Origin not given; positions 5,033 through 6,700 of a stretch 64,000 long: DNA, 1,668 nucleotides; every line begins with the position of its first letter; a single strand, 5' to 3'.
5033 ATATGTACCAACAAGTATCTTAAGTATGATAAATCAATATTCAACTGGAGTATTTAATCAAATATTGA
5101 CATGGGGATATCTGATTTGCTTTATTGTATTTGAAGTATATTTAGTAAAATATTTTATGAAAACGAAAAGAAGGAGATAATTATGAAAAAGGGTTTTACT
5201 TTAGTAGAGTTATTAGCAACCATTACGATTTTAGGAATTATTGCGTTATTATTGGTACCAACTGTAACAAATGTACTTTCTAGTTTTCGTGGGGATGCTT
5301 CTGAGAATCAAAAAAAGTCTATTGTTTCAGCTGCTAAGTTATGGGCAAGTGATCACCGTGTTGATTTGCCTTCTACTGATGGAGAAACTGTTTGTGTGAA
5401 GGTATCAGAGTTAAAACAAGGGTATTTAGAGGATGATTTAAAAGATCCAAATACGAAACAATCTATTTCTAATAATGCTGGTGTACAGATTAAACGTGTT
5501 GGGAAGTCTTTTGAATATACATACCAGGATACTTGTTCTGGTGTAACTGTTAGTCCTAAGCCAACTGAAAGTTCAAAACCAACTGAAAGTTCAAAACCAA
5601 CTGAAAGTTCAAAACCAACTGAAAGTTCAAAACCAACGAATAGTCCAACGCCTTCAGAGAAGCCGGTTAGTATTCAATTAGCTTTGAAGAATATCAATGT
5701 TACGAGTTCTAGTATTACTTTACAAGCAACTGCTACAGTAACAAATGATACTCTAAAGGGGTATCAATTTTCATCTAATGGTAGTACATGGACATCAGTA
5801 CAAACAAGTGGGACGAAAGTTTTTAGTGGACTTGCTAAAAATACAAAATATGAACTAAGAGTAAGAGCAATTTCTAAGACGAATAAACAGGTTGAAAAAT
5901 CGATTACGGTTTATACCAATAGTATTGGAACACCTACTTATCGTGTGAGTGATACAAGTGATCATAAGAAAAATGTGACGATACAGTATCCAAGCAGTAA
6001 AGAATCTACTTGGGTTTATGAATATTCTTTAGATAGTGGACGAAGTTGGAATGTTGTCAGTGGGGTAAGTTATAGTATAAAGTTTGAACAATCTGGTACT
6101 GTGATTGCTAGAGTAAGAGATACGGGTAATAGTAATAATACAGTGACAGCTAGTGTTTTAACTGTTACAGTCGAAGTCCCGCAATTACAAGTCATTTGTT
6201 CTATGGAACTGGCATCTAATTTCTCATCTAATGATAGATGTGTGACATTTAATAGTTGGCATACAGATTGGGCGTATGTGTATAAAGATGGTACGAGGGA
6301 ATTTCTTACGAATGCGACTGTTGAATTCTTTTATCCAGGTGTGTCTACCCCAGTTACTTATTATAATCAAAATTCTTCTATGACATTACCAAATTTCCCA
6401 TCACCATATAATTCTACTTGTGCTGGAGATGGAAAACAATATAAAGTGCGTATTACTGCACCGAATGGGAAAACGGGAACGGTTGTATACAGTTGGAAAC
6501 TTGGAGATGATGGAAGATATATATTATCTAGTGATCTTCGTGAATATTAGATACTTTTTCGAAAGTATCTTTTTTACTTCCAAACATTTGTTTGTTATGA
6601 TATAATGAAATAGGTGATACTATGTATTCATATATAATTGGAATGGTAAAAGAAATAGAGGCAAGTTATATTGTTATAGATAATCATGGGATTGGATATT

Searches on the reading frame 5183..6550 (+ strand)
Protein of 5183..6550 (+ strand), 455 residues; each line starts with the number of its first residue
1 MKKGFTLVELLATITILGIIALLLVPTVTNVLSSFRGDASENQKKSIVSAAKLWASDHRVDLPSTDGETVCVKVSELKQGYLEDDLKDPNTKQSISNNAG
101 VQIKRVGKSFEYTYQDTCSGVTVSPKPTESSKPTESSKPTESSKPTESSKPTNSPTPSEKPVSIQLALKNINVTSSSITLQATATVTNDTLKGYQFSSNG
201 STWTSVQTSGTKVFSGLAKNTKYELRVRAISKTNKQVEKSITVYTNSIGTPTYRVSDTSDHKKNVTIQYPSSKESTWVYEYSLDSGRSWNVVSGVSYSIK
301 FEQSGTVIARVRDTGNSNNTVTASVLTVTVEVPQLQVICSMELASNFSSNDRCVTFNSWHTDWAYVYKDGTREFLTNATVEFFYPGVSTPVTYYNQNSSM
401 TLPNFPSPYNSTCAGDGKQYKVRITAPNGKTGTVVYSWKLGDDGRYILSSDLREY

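Call 87: search_protein_families(library=pfam, proteins=[window:5183-6550:+], max_evalue=0.01)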
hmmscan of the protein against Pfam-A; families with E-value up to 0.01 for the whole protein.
window:5183-6550:+ (455 aa): 2 families
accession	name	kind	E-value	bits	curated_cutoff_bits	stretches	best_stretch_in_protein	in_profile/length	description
PF07963.17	N_methyl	-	1.2e-05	25.1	21.2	1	2-24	4-26/27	Prokaryotic N-terminal methylation motif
PF00041.27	fn3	-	0.00081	20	25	1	170-241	8-79/84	Fibronectin type III domain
